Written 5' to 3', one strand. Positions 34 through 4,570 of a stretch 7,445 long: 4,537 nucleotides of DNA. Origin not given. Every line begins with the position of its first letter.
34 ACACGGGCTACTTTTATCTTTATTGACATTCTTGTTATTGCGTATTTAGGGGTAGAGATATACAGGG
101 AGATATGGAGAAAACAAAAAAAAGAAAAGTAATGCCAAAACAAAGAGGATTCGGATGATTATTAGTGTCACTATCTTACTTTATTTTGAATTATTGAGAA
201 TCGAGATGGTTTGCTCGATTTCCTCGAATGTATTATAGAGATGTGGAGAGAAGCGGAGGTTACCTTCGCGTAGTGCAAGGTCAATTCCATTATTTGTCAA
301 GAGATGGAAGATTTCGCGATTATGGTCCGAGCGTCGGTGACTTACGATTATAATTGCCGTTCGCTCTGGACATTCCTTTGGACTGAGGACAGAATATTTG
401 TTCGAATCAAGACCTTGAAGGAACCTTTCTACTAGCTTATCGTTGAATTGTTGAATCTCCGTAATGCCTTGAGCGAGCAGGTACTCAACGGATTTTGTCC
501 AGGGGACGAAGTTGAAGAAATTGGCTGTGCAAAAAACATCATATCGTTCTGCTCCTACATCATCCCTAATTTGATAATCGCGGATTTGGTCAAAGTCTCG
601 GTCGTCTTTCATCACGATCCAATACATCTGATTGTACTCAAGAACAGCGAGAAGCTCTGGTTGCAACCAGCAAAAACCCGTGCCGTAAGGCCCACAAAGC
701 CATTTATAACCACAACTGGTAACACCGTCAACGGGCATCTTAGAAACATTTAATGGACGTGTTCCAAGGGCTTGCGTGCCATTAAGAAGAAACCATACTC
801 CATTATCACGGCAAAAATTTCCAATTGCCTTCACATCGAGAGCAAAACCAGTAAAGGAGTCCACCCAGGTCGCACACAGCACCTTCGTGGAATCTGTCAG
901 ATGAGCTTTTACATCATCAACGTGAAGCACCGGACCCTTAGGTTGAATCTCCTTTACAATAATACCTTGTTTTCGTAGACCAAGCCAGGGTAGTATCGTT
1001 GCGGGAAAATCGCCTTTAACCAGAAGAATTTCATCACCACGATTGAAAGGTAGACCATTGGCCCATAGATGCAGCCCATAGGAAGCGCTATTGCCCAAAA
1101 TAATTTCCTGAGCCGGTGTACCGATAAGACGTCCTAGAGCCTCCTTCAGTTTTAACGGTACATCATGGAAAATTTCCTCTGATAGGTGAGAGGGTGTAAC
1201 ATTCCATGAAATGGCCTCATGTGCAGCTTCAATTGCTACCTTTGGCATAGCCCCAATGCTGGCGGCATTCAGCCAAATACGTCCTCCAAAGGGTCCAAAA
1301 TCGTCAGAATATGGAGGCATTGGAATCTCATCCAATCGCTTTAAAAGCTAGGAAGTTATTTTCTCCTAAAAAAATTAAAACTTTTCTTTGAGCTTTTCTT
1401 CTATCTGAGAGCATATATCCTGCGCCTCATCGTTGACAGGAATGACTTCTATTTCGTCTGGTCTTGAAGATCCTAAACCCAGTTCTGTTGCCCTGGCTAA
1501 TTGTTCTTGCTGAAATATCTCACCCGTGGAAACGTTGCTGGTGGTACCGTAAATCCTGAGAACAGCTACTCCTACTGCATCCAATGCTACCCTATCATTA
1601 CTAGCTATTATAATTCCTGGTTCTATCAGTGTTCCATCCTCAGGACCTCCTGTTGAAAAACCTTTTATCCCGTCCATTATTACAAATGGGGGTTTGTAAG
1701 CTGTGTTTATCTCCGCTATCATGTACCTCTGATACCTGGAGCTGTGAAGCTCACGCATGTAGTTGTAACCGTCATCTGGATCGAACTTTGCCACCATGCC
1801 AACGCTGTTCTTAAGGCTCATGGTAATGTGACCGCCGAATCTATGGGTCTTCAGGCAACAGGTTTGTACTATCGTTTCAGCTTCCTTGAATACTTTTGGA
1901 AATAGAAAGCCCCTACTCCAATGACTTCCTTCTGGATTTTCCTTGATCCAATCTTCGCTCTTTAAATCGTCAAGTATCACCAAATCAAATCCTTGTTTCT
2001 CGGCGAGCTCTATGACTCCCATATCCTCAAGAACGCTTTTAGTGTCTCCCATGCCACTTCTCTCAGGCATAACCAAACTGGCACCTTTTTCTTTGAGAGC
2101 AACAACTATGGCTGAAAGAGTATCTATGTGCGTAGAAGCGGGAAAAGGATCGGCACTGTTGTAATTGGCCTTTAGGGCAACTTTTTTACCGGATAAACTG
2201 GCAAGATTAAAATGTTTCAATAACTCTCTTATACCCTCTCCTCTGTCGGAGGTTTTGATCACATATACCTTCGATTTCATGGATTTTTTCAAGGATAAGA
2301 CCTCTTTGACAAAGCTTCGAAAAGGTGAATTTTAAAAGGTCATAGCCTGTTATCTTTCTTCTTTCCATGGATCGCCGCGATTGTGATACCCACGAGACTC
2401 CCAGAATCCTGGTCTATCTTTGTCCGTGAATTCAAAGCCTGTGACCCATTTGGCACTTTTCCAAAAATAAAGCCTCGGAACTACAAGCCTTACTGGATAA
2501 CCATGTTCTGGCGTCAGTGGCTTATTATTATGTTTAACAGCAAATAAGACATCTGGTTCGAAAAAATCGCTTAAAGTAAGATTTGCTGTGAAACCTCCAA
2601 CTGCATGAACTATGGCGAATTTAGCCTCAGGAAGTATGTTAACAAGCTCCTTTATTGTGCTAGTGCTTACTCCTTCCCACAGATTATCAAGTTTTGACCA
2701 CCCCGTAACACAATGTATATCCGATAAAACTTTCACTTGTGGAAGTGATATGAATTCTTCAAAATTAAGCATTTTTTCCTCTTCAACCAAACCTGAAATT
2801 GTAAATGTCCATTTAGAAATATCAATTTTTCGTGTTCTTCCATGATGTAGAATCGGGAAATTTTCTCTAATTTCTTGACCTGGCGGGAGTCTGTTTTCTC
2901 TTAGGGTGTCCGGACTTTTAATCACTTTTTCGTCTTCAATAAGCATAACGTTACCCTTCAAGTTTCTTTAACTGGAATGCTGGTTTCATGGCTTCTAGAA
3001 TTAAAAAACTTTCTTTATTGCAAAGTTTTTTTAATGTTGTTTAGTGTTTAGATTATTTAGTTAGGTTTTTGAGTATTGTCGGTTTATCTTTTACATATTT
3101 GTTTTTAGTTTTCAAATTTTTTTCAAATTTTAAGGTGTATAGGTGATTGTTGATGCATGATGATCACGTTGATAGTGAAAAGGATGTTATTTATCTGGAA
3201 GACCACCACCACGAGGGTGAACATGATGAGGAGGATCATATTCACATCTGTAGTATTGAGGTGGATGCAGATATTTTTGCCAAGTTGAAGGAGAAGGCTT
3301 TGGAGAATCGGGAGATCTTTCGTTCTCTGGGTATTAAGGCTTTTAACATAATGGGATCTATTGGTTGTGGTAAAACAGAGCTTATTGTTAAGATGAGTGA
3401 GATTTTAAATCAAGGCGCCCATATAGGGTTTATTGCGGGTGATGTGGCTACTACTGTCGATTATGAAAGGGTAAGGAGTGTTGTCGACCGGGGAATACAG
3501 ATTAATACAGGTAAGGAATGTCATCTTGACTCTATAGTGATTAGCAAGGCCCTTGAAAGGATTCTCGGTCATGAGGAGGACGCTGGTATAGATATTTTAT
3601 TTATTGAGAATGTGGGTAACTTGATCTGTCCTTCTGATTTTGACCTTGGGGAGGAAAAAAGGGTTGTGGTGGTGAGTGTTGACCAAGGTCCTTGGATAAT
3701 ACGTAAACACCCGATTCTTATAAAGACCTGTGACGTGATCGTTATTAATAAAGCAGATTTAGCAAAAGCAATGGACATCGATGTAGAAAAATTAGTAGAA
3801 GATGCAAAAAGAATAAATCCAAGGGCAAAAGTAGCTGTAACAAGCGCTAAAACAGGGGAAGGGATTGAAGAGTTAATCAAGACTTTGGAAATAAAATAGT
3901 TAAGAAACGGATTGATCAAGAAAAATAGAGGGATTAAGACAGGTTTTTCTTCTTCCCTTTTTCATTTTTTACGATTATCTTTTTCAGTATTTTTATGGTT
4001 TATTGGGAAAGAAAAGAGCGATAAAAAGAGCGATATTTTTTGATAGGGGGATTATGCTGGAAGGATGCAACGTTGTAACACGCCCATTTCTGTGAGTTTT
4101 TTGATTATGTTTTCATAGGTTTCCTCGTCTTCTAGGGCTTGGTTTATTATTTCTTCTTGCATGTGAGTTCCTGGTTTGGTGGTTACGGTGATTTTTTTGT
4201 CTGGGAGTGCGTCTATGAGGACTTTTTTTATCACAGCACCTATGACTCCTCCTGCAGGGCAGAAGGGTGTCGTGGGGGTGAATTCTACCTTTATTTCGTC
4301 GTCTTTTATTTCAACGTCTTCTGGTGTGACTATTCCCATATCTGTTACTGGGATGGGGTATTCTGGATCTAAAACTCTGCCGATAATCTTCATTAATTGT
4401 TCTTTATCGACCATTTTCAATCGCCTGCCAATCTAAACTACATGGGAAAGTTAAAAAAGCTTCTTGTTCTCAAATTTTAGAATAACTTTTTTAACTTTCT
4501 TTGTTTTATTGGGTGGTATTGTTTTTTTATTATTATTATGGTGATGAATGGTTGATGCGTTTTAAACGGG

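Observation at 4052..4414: Archaeal DUF59 protein with eukaryotic CIA2/FAM96 hallmarks along its full length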

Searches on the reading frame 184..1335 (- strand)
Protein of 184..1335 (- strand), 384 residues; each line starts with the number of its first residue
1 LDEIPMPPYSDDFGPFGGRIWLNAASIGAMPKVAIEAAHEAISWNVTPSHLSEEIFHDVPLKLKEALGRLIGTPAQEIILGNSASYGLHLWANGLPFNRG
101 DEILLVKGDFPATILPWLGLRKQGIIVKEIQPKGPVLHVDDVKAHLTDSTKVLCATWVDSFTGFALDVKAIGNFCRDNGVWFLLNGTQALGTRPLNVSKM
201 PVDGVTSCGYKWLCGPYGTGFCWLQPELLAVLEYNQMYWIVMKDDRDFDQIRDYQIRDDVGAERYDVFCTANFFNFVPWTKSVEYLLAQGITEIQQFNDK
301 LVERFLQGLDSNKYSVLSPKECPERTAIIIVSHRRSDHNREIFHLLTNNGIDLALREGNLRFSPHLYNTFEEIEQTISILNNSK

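Call 4: search_protein_families(library=pfam, proteins=[window:184-1335:-], max_evalue=0.01)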
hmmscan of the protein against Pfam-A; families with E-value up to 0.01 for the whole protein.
window:184-1335:- (384 aa): 3 families
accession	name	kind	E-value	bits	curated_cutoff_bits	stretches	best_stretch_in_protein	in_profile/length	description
PF00266.25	Aminotran_5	-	2e-33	116.3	21.5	1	39-373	21-368/371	Aminotransferase class-V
PF01041.23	DegT_DnrJ_EryC1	-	2.3e-06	27.5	19.8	1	65-193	31-153/360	DegT/DnrJ/EryC1/StrS aminotransferase family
PF22580.2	KYNU_C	-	7.8e-05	23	27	1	296-380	7-90/90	Kynureninase C-terminal domain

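Call 6: search_protein_families(library=ncbifam, proteins=[window:184-1335:-], max_evalue=0.01)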
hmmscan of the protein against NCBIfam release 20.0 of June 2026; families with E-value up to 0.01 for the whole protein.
window:184-1335:- (384 aa): 23 families
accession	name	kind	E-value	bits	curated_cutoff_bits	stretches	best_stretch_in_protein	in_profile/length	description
TIGR01979.1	sufS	subfamily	5.1e-24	84.9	475.1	1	64-359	68-359/403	SufS family cysteine desulfurase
TIGR01977.1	am_tr_V_EF2568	hypoth_equivalog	7.2e-22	77.9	377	2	63-221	49-209/376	cysteine desulfurase family protein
NF040779.1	Sec_lyase_SclA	exception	5.9e-18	64.9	525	1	64-381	49-374/378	selenocysteine lyase SclA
TIGR01976.1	am_tr_V_VC1184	hypoth_equivalog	1.5e-16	60.7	352.35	1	22-243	22-250/401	cysteine desulfurase-like protein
TIGR03402.1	FeS_nifS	equivalog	8.6e-14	51.1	530.75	1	100-225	86-211/379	cysteine desulfurase NifS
TIGR04343.1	egtE_PLP_lyase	equivalog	1.7e-12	46.8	400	1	65-232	61-223/370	ergothioneine biosynthesis PLP-dependent enzyme EgtE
NF010611.0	PRK14012.1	equivalog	3.8e-12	45.9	548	1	65-223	58-219/406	IscS subfamily cysteine desulfurase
TIGR03403.1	nifS_epsilon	equivalog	6.7e-12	44.9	587.7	1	109-224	99-214/382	NifS family cysteine desulfurase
TIGR02006.1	IscS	equivalog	1.3e-11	44.1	643.2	1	65-222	54-214/402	IscS subfamily cysteine desulfurase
NF006791.0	PRK09295.1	equivalog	1.4e-11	44.2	661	1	75-356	85-359/406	cysteine desulfurase SufS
NF051467.1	peri_mod_PvdN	equivalog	2.4e-11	43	650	1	63-222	101-275/425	pyoverdine-tailoring periplasmic protein PvdN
NF041166.1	f2_encap_cargo1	exception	2.6e-11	43.3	800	1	97-306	332-535/623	family 2A encapsulin nanocompartment cargo protein cysteine desulfurase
NF008126.0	PRK10874.1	equivalog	4.7e-09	35.9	607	1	67-304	72-307/401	cysteine desulfurase CsdA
TIGR01814.1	kynureninase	equivalog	7.3e-09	35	246.4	1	25-382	33-397/400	kynureninase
NF002806.0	PRK02948.1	subfamily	2.5e-08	33.3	304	1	120-228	108-216/381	IscS subfamily cysteine desulfurase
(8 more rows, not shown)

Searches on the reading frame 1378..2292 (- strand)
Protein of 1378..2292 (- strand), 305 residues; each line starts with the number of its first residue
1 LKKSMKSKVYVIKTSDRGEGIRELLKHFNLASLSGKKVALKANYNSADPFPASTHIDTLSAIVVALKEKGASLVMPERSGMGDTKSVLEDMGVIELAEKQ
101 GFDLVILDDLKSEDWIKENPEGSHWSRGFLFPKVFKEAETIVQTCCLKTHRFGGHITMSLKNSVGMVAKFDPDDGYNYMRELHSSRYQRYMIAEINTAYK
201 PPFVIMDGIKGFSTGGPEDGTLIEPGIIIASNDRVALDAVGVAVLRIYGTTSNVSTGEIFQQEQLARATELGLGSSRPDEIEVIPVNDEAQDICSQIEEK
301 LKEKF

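Call 4: search_protein_families(library=pfam, proteins=[window:1378-2292:-], max_evalue=0.01)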
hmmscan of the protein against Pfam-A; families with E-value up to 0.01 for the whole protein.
window:1378-2292:- (305 aa): 1 family
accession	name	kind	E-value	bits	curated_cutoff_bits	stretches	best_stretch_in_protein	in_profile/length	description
PF04015.17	DUF362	-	2.1e-38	132.9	24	1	38-242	1-199/200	Domain of unknown function (DUF362)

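Call 6: search_protein_families(library=ncbifam, proteins=[window:1378-2292:-], max_evalue=0.01)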
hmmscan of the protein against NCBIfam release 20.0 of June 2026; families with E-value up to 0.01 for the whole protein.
window:1378-2292:- (305 aa): 1 family
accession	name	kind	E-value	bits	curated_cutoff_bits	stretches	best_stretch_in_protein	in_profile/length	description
NF052623.1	Npun_F2552_fam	equivalog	4.3e-10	39.5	500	1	34-281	36-274/314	Npun_F2552 family protein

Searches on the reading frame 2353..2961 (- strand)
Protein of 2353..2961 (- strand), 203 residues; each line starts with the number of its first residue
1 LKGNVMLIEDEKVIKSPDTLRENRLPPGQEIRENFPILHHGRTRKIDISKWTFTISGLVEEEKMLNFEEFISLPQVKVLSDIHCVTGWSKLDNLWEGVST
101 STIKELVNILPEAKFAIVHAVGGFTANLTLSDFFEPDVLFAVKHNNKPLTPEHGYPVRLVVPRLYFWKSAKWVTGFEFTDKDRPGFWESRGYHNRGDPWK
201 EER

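Call 4: search_protein_families(library=pfam, proteins=[window:2353-2961:-], max_evalue=0.01)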
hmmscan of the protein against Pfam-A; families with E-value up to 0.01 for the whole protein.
window:2353-2961:- (203 aa): 1 family
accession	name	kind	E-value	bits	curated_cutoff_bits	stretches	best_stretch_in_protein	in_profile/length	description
PF00174.25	Oxidored_molyb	-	1.5e-38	132.5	24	1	40-187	1-169/169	Oxidoreductase molybdopterin binding domain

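Call 6: search_protein_families(library=ncbifam, proteins=[window:2353-2961:-], max_evalue=0.01)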
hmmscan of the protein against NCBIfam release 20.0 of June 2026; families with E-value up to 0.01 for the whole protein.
window:2353-2961:- (203 aa): 4 families
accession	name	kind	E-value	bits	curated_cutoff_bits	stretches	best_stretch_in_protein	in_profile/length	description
NF003767.0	PRK05363.1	equivalog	7.9e-15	54.9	207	1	43-190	93-257/320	protein-methionine-sulfoxide reductase catalytic subunit MsrP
TIGR04555.1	sulfite_DH_soxC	equivalog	7.5e-14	51.5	420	1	95-181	170-257/408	sulfite dehydrogenase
NF052245.1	SorA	equivalog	2.7e-08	33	600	1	116-193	183-260/396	SorA family sulfite dehydrogenase catalytic subunit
NF052247.1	SorT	equivalog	0.00018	20.4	570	1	137-193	201-257/387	SorT family sulfite dehydrogenase catalytic subunit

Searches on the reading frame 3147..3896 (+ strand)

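Call 4: search_protein_families(library=pfam, proteins=[window:3147-3896:+], max_evalue=0.01)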
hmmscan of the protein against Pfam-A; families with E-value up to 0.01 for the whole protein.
window:3147-3896:+ (250 aa): 5 families
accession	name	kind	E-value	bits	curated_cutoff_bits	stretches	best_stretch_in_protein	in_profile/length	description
PF02492.25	cobW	-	4.3e-20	72.5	20.7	1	66-229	3-178/180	CobW/HypB/UreG, nucleotide-binding domain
PF03308.22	MeaB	-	4.1e-06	26.4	23.1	1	131-247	110-231/273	Methylmalonyl Co-A mutase-associated GTPase MeaB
PF03193.22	RsgA_GTPase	-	7.4e-06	26.3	30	1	197-248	57-105/174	RsgA GTPase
PF00009.33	GTP_EFTU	-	0.0024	17.9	26.5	0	190-247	115-182/188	Elongation factor Tu GTP binding domain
PF00071.28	Ras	-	0.0042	17.1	21.6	0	197-247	108-156/162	Ras family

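Call 6: search_protein_families(library=ncbifam, proteins=[window:3147-3896:+], max_evalue=0.01)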
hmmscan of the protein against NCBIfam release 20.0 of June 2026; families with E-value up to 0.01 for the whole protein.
window:3147-3896:+ (250 aa): 8 families
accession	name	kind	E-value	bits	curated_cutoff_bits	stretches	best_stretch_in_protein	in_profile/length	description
TIGR00073.1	hypB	equivalog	7.9e-69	231.4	121.2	1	37-248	4-211/217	hydrogenase nickel incorporation protein HypB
NF007775.0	PRK10463.1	equivalog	4.1e-50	170.8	385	1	28-248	69-285/290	hydrogenase nickel incorporation protein HypB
TIGR00101.1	ureG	equivalog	1.7e-12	47.6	204.2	1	67-248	5-192/199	urease accessory protein UreG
TIGR00750.1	lao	equivalog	1.1e-05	24.8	240.75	1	68-248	39-234/300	methylmalonyl Co-A mutase-associated GTPase MeaB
TIGR00475.1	selB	equivalog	0.00046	19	242.25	1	196-247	106-161/581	selenocysteine-specific translation elongation factor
TIGR00231.1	small_GTP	domain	0.00085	19.1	42.5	0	189-248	102-163/164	GTP-binding protein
TIGR03594.1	GTPase_EngA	equivalog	0.0019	17.2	306.7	1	197-247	290-342/432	ribosome biogenesis GTPase Der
NF000908.1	PRK00089.1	equivalog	0.0035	16.7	237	1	193-247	110-163/291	GTPase Era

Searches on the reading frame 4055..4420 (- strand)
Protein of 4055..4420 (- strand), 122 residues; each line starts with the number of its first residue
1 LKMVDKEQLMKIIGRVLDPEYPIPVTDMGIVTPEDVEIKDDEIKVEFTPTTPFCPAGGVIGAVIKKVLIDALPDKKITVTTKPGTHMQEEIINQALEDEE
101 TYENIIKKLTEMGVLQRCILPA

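Call 4: search_protein_families(library=pfam, proteins=[window:4055-4420:-], max_evalue=0.01)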
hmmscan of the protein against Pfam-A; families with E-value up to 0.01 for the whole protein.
window:4055-4420:- (122 aa): 1 family
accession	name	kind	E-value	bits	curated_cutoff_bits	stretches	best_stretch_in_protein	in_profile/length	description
PF01883.24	FeS_assembly_P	-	2.5e-10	40.9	23.5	1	6-79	1-71/73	Iron-sulfur cluster assembly protein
